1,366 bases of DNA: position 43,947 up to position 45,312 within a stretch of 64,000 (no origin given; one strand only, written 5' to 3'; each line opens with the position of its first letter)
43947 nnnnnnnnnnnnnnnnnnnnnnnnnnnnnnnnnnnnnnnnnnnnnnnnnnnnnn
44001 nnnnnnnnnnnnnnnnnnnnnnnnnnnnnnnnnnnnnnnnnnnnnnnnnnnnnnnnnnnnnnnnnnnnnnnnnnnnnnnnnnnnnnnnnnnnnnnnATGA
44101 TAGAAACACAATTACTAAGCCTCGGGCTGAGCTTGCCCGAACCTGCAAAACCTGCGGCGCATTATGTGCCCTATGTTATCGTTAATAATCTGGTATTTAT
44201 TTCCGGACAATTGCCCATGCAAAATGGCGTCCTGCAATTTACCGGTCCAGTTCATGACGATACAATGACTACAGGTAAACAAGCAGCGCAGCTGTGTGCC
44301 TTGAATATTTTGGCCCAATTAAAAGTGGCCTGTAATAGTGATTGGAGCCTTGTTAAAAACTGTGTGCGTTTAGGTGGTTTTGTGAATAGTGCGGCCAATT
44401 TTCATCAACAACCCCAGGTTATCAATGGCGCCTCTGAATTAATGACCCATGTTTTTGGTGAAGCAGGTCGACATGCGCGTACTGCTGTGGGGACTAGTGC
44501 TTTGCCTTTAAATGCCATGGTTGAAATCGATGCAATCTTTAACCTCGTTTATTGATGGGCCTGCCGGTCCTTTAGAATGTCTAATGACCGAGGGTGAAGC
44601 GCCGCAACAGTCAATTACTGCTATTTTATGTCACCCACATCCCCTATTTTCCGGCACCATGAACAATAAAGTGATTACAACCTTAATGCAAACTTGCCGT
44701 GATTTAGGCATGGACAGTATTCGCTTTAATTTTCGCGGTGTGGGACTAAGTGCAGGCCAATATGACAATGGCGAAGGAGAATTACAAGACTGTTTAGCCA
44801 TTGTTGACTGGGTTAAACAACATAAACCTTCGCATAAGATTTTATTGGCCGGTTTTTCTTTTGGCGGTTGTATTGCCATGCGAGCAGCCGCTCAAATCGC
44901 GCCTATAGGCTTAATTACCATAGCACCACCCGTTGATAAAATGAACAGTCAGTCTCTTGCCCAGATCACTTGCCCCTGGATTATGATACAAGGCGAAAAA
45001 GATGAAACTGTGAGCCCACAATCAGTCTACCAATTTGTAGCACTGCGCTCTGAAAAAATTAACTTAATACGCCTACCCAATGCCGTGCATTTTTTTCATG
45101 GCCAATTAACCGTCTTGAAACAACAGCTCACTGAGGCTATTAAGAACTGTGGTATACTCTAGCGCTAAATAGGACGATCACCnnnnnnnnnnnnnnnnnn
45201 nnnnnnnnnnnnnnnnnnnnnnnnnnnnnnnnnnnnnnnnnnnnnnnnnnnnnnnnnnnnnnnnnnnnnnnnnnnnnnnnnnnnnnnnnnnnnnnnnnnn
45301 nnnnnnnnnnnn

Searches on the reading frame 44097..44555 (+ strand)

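Call 104: search_protein_families(library=pfam, proteins=[window:44097-44555:+], max_evalue=0.00001)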
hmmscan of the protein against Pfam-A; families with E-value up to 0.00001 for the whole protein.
window:44097-44555:+ (152 aa): 2 families
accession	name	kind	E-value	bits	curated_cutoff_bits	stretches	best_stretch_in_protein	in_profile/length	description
PF14588.11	YjgF_endoribonc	-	2.2e-26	92.8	35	1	3-143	1-141/148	YjgF/chorismate_mutase-like, putative endoribonuclease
PF01042.26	Ribonuc_L-PSP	-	1.4e-16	61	27.3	1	18-147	6-118/121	Endoribonuclease L-PSP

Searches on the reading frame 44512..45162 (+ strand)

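Call 104: search_protein_families(library=pfam, proteins=[window:44512-45162:+], max_evalue=0.00001)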
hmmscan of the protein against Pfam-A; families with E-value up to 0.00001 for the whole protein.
window:44512-45162:+ (216 aa): 5 families
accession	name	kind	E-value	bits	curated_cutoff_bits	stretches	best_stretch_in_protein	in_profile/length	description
PF00561.26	Abhydrolase_1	-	4e-13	50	25.8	1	58-129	19-90/245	alpha/beta hydrolase fold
PF12146.15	Hydrolase_4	-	1.7e-11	44.3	27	1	58-142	23-112/239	Serine aminopeptidase, S33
PF02129.25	Peptidase_S15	-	6.7e-10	39.5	23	1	66-139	51-125/262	X-Pro dipeptidyl-peptidase (S15 family)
PF20408.4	Abhydrolase_11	-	2.6e-09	37.5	27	1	50-196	15-168/193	Alpha/beta hydrolase domain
PF00326.27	Peptidase_S9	-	5.2e-07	29.8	22.6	0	60-127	8-83/213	Prolyl oligopeptidase family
